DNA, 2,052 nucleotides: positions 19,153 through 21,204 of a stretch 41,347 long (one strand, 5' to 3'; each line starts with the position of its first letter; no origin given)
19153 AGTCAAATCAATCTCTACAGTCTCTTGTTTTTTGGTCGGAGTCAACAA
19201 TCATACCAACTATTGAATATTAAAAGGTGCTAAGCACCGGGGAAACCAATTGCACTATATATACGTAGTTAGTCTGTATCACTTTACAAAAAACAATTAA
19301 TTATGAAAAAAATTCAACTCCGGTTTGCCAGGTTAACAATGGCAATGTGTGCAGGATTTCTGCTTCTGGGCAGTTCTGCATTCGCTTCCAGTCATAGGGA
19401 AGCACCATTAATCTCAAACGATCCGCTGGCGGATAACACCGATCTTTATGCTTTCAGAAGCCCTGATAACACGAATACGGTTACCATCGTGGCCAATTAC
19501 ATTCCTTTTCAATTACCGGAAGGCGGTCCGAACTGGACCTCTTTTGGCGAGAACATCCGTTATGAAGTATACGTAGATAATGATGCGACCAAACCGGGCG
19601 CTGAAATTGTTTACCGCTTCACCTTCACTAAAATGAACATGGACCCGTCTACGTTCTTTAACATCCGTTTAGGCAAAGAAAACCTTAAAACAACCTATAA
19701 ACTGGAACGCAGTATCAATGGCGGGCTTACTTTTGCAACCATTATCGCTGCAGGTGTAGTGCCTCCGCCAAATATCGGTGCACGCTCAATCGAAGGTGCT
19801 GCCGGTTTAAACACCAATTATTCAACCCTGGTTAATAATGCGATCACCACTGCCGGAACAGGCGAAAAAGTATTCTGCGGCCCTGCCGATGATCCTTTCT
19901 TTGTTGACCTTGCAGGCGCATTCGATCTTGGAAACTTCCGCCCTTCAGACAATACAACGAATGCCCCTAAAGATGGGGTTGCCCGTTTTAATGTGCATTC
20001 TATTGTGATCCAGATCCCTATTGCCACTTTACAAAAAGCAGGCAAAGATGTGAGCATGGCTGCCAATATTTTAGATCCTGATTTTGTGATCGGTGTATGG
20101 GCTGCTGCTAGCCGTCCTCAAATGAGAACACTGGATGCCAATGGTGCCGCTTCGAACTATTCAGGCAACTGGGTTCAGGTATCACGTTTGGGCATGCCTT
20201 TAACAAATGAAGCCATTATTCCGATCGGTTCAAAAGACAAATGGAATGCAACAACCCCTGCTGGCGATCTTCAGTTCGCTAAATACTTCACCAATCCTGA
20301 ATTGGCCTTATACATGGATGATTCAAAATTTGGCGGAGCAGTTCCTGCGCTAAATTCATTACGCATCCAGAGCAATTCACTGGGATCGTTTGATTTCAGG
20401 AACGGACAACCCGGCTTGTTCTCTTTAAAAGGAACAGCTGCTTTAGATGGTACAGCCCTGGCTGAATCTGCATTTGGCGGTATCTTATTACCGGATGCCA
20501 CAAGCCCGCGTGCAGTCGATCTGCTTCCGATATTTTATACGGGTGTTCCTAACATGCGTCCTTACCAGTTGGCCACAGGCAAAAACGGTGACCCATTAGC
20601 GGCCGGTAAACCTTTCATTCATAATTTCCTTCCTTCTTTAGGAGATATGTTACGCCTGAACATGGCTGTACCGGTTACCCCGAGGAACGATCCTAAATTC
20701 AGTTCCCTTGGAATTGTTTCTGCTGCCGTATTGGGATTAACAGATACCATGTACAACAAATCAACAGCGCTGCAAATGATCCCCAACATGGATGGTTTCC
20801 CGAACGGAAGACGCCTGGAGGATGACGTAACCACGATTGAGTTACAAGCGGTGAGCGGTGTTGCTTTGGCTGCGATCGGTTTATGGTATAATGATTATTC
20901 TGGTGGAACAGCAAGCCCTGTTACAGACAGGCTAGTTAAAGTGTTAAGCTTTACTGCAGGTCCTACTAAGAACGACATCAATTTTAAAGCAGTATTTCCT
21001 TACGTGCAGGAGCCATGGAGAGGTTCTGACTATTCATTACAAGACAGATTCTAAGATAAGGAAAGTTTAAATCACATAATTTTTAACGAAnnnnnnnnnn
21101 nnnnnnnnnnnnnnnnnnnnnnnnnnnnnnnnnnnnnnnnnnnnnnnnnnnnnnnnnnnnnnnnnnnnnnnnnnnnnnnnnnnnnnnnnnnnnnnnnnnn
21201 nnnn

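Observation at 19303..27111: Candidate protein-based metal scavenging and import module: two DUF4331 paralogs, a TPR lipoprotein, a His/Met-rich mini-lipoprotein and a TonB-dependent transporter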

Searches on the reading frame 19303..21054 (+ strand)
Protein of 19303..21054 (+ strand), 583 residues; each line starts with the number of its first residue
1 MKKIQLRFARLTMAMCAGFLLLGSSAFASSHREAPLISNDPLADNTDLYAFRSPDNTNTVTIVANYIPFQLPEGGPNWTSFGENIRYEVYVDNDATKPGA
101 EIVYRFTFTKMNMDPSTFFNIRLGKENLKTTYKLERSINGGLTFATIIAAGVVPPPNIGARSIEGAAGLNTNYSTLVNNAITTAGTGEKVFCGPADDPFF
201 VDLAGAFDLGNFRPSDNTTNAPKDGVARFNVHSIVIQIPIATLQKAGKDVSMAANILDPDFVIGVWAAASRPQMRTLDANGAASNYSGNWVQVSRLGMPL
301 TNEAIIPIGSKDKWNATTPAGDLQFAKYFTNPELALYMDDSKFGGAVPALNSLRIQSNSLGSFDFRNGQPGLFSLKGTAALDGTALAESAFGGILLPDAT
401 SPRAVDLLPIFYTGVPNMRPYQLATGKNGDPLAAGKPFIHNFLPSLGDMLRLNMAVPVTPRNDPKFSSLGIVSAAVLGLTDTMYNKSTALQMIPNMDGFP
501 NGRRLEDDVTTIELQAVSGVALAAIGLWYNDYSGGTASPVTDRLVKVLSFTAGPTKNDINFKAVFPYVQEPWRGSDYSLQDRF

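Call 3: search_protein_families(library=pfam, proteins=[window:19303-21054:+], max_evalue=0.01)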
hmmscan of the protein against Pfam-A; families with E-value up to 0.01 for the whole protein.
window:19303-21054:+ (583 aa): 1 family
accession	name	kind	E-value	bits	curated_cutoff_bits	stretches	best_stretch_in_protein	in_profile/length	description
PF14224.11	DUF4331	-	2.3e-129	432.8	27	1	29-571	1-421/421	Domain of unknown function (DUF4331)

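Call 4: search_protein_families(library=ncbifam, proteins=[window:19303-21054:+], max_evalue=0.01)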
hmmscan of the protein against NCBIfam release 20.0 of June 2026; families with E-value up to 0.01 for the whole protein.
window:19303-21054:+ (583 aa): 0 families

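Call 5: search_solved_structures(query=window:19303-21054:+, max_evalue=1, show_alignments=2)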
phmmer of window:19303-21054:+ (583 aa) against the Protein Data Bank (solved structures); distinct sequences matched with E-value up to 1: 0.

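Call 9: find_homologous_proteins(query=window:19303-21054:+, max_evalue=0.00001)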
Query window:19303-21054:+ (583 aa): 8000 proteins with E <= 0.00001 among 8000 candidates; the best 120 are listed.
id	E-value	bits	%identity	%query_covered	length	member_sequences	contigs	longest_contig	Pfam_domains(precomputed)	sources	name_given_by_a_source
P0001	0.0e+0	1317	100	100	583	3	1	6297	PF14224.12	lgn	-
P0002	0.0e+0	1196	90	100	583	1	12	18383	PF14224.12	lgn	-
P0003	0.0e+0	1177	89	100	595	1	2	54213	PF14224.12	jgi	jgi:hypothetical protein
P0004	0.0e+0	1173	89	100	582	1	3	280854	PF14224.12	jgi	jgi:hypothetical protein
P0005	0.0e+0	1169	88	100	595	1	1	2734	PF14224.12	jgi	jgi:hypothetical protein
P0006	0.0e+0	1067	80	100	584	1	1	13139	PF14224.12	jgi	-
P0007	0.0e+0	1065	82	98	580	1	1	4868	PF14224.12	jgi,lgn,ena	-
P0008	0.0e+0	1062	81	98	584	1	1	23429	PF14224.12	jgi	jgi:hypothetical protein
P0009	0.0e+0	1054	79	100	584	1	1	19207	PF14224.12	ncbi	ncbi:MAG: DUF4331 domain-containing protein [Bacteroidota bacterium]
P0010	0.0e+0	1054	79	100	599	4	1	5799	PF14224.12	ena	-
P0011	0.0e+0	1053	79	100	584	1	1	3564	PF14224.12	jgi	jgi:hypothetical protein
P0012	0.0e+0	1046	79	100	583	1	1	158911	PF14224.12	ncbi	-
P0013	0.0e+0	1044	79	100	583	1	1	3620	PF14224.12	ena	-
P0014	0.0e+0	1036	79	100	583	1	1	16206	PF14224.12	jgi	jgi:hypothetical protein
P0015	0.0e+0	1034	79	100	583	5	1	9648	PF14224.12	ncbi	-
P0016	0.0e+0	1032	77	100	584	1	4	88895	PF14224.12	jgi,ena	-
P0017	0.0e+0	1029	80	97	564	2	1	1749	PF14224.12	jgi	-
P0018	0.0e+0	1028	79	100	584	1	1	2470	PF14224.12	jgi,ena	-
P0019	0.0e+0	1023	77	100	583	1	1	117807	PF14224.12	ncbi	-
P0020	0.0e+0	1022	79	98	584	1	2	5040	PF14224.12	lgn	-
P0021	0.0e+0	1022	77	100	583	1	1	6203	PF14224.12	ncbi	-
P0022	0.0e+0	1022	78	100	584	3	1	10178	PF14224.12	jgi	jgi:hypothetical protein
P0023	0.0e+0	1022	79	98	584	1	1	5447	PF14224.12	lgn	-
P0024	0.0e+0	1021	78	99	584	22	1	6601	PF14224.12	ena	-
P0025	0.0e+0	1021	79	100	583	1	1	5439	PF14224.12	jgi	jgi:hypothetical protein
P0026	0.0e+0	1021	77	100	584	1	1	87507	PF14224.12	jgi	jgi:hypothetical protein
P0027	0.0e+0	1020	79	98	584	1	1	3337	PF14224.12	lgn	-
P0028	0.0e+0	1019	79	98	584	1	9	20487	PF14224.12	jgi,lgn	jgi:hypothetical protein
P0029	0.0e+0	1014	78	100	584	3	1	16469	PF14224.12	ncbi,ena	-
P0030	0.0e+0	1014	78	98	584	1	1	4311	PF14224.12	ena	-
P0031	3.6e-298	1008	78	99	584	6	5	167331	PF14224.12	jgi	jgi:hypothetical protein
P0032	5.9e-298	1007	79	96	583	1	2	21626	PF14224.12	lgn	-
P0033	1.3e-296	1003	89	85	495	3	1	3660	PF14224.12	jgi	jgi:hypothetical protein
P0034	1.6e-295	999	76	99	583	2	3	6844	PF14224.12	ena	-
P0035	9.9e-295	997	77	99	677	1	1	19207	PF14224.12,PF18962.8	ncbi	ncbi:MAG: DUF4331 family protein [Bacteroidota bacterium]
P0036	1.6e-294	996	77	97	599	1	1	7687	PF14224.12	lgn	-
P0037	4.0e-292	988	78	97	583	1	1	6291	PF14224.12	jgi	jgi:hypothetical protein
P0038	6.6e-292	988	77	98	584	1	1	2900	PF14224.12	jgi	jgi:hypothetical protein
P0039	7.2e-289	977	76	97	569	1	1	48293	PF14224.12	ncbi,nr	ncbi:MAG: DUF4331 domain-containing protein [Bacteroidia bacterium]|nr:DUF4331 domain-containing pro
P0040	5.0e-288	975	77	95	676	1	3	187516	PF14224.12,PF18962.8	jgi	jgi:hypothetical protein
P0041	6.9e-288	974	77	95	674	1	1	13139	PF14224.12,PF18962.8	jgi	-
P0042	4.0e-287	972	76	98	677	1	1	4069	PF14224.12,PF18962.8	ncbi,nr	ncbi:MAG: DUF4331 family protein [Bacteroidia bacterium]|nr:DUF4331 family protein [Bacteroidia bact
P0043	3.3e-285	965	73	100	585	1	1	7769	PF14224.12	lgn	-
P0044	2.7e-283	959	75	98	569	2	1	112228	PF14224.12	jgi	jgi:hypothetical protein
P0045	3.0e-283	959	74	98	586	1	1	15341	PF14224.12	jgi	jgi:hypothetical protein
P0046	6.4e-283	958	74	99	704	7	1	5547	PF14224.12,PF18962.8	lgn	-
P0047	8.1e-283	958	72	99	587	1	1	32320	PF14224.12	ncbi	-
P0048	3.6e-282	955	74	99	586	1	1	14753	PF14224.12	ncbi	ncbi:MAG: DUF4331 domain-containing protein [Bacteroidia bacterium]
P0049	1.1e-281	954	74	98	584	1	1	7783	PF14224.12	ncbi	ncbi:MAG: DUF4331 domain-containing protein, partial [Bacteroidia bacterium]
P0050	1.2e-281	954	72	100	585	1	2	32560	PF14224.12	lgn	-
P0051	1.3e-281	954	73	100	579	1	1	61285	PF14224.12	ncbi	-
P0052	1.5e-281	953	76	96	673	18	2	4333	PF14224.12,PF18962.8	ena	-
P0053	1.6e-281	953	74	97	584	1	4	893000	PF14224.12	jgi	jgi:hypothetical protein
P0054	3.3e-281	952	73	100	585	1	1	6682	PF14224.12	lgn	-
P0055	3.6e-281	952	72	100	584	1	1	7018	PF14224.12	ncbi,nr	ncbi:MAG: DUF4331 domain-containing protein [Sphingobacteriales bacterium]|nr:MAG: DUF4331 domain-co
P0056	5.0e-281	952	73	97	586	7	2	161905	PF14224.12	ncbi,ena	-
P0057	8.0e-281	951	74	96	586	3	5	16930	PF14224.12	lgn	-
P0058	8.1e-281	951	72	100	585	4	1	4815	PF14224.12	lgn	-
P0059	1.3e-280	950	73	100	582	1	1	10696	PF14224.12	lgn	-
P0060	1.6e-280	950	72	99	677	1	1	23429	PF14224.12,PF18962.8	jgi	jgi:hypothetical protein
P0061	1.7e-280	950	73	99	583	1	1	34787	PF14224.12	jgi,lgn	jgi:hypothetical protein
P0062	2.0e-280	950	72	100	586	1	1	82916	PF14224.12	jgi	jgi:hypothetical protein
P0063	2.9e-280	949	72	100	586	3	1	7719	PF14224.12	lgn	-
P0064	4.4e-280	948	72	100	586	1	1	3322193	PF14224.12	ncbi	-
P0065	7.8e-280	948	72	100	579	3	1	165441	PF14224.12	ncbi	-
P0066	7.9e-280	948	73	100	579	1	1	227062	PF14224.12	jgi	-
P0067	9.0e-280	947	74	96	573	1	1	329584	PF14224.12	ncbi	ncbi:MAG: DUF4331 domain-containing protein [Spirosomataceae bacterium]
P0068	1.3e-279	947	72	100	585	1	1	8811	PF14224.12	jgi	-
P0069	1.7e-279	947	72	100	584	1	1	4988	PF14224.12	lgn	-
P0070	2.6e-279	946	73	99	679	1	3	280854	PF14224.12,PF18962.8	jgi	jgi:hypothetical protein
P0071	2.7e-279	946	73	100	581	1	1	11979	PF14224.12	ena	-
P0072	2.8e-279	946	74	97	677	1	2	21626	PF14224.12,PF18962.8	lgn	-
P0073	3.8e-279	945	72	100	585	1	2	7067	PF14224.12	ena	-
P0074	6.9e-279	945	74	95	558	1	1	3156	PF14224.12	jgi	jgi:hypothetical protein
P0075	6.9e-279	945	73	99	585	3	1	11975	PF14224.12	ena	-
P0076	8.9e-279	944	74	97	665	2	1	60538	PF14224.12,PF18962.8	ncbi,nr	ncbi:MAG: DUF4331 family protein [bacterium]|nr:DUF4331 family protein [bacterium]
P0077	8.9e-279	944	74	96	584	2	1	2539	PF14224.12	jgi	-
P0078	1.4e-278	944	73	100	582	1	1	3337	PF14224.12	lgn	-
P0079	1.4e-278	944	70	100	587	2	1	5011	PF14224.12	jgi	jgi:hypothetical protein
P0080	1.5e-278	943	71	99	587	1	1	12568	PF14224.12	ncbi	-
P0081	1.6e-278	943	73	97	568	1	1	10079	PF14224.12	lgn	-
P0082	2.2e-278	943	72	99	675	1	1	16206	PF14224.12,PF18962.8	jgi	jgi:hypothetical protein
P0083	2.4e-278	943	72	100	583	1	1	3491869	PF14224.12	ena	-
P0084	2.6e-278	943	74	96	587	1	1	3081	PF14224.12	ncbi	ncbi:MAG: DUF4331 domain-containing protein [Sediminibacterium sp.]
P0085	2.6e-278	943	73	99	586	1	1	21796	PF14224.12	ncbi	-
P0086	3.0e-278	942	72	100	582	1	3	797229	PF14224.12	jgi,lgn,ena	-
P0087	3.7e-278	942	73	98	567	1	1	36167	PF14224.12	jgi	jgi:hypothetical protein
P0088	3.8e-278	942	71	100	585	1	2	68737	PF14224.12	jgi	jgi:hypothetical protein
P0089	4.3e-278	942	73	96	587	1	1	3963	PF14224.12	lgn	-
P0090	5.4e-278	942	72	100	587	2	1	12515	PF14224.12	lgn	-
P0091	5.5e-278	942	72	100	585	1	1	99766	PF14224.12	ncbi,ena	-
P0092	5.5e-278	942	73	100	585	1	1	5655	PF14224.12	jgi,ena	-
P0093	7.5e-278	941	73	99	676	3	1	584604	PF14224.12,PF18962.8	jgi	jgi:hypothetical protein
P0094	7.8e-278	941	73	96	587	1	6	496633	PF14224.12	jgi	jgi:hypothetical protein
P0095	8.2e-278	941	72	100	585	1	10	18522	PF14224.12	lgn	-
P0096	8.9e-278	941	72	100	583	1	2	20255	PF14224.12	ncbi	-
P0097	9.6e-278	941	74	97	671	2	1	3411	PF14224.12,PF18962.8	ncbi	ncbi:MAG: DUF4331 family protein [Bacteroidia bacterium]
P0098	1.1e-277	941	75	95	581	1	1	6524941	PF14224.12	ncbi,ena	-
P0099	1.2e-277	940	72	100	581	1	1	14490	PF14224.12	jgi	jgi:Domain of unknown function (DUF4331)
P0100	1.2e-277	940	72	100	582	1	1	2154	PF14224.12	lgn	-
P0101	1.6e-277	940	72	98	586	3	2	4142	PF14224.12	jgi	jgi:hypothetical protein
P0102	2.1e-277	940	70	100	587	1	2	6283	PF14224.12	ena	-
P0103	2.2e-277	940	74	96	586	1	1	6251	PF14224.12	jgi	-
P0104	2.4e-277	939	75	96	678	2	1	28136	PF14224.12,PF18962.8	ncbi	ncbi:MAG: DUF4331 family protein [Bacteroidia bacterium]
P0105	2.5e-277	939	72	100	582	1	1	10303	PF14224.12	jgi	jgi:hypothetical protein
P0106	2.9e-277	939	74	97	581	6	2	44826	PF14224.12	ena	-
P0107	3.0e-277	939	74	96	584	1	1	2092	PF14224.12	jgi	jgi:hypothetical protein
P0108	3.5e-277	939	75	97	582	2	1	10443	PF14224.12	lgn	-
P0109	4.7e-277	938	72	100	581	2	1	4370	PF14224.12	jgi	jgi:hypothetical protein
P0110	4.8e-277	938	74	97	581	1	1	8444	PF14224.12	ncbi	-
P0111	4.9e-277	938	73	99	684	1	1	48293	PF14224.12,PF18962.8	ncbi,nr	ncbi:MAG: DUF4331 family protein [Bacteroidia bacterium]|nr:DUF4331 family protein [Bacteroidia bact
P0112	5.1e-277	938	71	100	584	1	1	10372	PF14224.12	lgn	-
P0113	5.1e-277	938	72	99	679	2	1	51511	PF14224.12,PF18962.8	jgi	jgi:hypothetical protein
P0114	5.4e-277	938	71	100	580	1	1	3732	PF14224.12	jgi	jgi:Domain of unknown function (DUF4331)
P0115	5.5e-277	938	73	94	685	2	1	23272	PF14224.12,PF18962.8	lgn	-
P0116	7.5e-277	938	72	100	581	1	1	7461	PF14224.12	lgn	-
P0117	7.7e-277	938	73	99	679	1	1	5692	PF14224.12,PF18962.8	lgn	-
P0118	9.8e-277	937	73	96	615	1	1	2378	PF14224.12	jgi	jgi:hypothetical protein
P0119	1.1e-276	937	70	100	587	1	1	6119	PF14224.12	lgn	-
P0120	1.2e-276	937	73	99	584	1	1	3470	PF14224.12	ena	-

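Call 19: find_encoding_contigs(protein=P0064, flank=10000, max_places=3)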
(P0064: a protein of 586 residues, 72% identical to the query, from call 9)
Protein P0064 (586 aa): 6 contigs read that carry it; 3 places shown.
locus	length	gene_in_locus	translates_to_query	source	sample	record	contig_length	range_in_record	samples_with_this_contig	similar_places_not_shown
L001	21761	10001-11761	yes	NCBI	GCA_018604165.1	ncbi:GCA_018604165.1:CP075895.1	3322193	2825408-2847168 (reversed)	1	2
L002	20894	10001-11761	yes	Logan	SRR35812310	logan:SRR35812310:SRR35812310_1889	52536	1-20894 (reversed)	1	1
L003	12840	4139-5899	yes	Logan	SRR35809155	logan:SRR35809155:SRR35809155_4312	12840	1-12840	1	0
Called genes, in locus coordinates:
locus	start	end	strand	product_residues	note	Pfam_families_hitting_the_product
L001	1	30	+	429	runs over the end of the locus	PF02321:OEP (weak)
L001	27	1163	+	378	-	PF25917:BSH_RND (weak), PF25973:BSH_CzcB (faint), PF25997:BSH_YhbJ (faint)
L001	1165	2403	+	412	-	PF12704:MacB_PCD, PF02687:FtsX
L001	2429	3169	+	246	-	PF18306:LDcluster4, PF03641:Lysine_decarbox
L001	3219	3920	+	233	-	PF02463:SMC_N (faint), PF00005:ABC_tran, PF13304:AAA_21 (faint)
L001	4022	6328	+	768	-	PF13620:CarboxypepD_reg, PF13715:CarbopepD_reg_2, PF07715:Plug, PF00593:TonB_dep_Rec_b-barrel, PF25183:OMP_b-brl_4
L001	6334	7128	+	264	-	PF14054:DUF4249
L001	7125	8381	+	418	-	-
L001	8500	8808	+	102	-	PF18911:PKD_4 (weak)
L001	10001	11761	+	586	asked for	PF14224:DUF4331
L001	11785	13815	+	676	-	PF14224:DUF4331, PF18962:Por_Secre_tail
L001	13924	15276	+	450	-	PF07719:TPR_2 (faint), PF13428:TPR_14 (faint), PF13432:TPR_16 (faint), PF17874:TPR_MalT (faint), PF23914:TPR_CcmH_CycH (faint), PF13181:TPR_8 (faint), PF12895:ANAPC3 (faint), PF14559:TPR_19 (weak), +2 more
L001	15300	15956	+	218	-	PF04955:HupE_UreJ, PF13795:HupE_UreJ_2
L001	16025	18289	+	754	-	PF13620:CarboxypepD_reg, PF13715:CarbopepD_reg_2, PF07715:Plug, PF00593:TonB_dep_Rec_b-barrel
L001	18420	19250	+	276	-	PF01522:Polysacc_deac_1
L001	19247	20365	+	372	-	-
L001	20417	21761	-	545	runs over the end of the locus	PF00118:Cpn60_TCP1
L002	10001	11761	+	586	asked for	PF14224:DUF4331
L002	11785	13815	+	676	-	PF14224:DUF4331, PF18962:Por_Secre_tail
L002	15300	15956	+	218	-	PF04955:HupE_UreJ, PF13795:HupE_UreJ_2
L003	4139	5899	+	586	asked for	PF14224:DUF4331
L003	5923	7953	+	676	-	PF14224:DUF4331, PF18962:Por_Secre_tail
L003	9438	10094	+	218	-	PF04955:HupE_UreJ, PF13795:HupE_UreJ_2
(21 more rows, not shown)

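Call 24: find_encoding_contigs(protein=P0004, flank=10000, max_places=2)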
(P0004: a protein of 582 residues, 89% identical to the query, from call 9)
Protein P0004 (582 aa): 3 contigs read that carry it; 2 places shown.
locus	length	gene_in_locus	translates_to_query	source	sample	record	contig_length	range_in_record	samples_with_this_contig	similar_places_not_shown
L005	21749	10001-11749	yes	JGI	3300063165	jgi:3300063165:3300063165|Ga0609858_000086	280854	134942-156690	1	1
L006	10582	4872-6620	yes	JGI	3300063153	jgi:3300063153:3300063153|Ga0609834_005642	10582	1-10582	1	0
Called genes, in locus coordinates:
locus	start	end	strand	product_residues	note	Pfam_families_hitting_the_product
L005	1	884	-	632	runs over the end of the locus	PF16177:ACAS_N, PF00501:AMP-binding, PF13193:AMP-binding_C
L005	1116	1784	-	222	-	PF00730:HhH-GPD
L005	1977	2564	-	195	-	PF04264:YceI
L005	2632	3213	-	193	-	PF00027:cNMP_binding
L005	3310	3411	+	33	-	-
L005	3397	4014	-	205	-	PF00072:Response_reg, PF00196:GerE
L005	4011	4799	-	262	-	PF07730:HisKA_3, PF02518:HATPase_c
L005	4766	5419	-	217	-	-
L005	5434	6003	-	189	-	-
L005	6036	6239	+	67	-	-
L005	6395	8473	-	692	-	PF03009:GDPD, PF18962:Por_Secre_tail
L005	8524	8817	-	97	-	-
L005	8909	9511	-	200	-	PF02018:CBM_4_9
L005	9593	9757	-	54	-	-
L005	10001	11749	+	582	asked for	PF14224:DUF4331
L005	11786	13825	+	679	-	PF14224:DUF4331, PF18962:Por_Secre_tail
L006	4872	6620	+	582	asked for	PF14224:DUF4331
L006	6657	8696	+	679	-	PF14224:DUF4331, PF18962:Por_Secre_tail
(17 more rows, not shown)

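Call 25: search_protein_representatives(protein=window:19303-21054:+)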
Query: 583 residues. Proteins with E-value up to 0.001 (for the whole library): 4515; up to 1e-10: 2395; up to 1e-30: 429. The best 150 are listed.
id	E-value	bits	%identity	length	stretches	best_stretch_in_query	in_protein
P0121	3.6e-244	828.2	69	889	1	16-575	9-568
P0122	2.7e-238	808.8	67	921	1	19-575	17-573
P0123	9.1e-235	797.2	67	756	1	19-574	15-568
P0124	4.2e-233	791.7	67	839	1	23-575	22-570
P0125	1.8e-229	779.7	64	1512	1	17-575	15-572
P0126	9.5e-229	777.3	65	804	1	13-575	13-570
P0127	3.7e-227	772.1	67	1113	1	22-574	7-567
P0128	3.6e-226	768.8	67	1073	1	14-575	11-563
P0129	8.0e-226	767.7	65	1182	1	24-578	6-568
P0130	1.5e-223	760.2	63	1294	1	8-575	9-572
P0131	8.7e-221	751.0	66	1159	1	26-575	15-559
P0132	4.7e-216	735.4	62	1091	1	19-575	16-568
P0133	5.0e-213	725.4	63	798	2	27-539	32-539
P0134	3.2e-210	716.1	66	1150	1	63-575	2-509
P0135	8.0e-206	701.6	65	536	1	1-513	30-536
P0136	4.0e-185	633.3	61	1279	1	27-575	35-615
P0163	2.3e-73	264.3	43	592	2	13-373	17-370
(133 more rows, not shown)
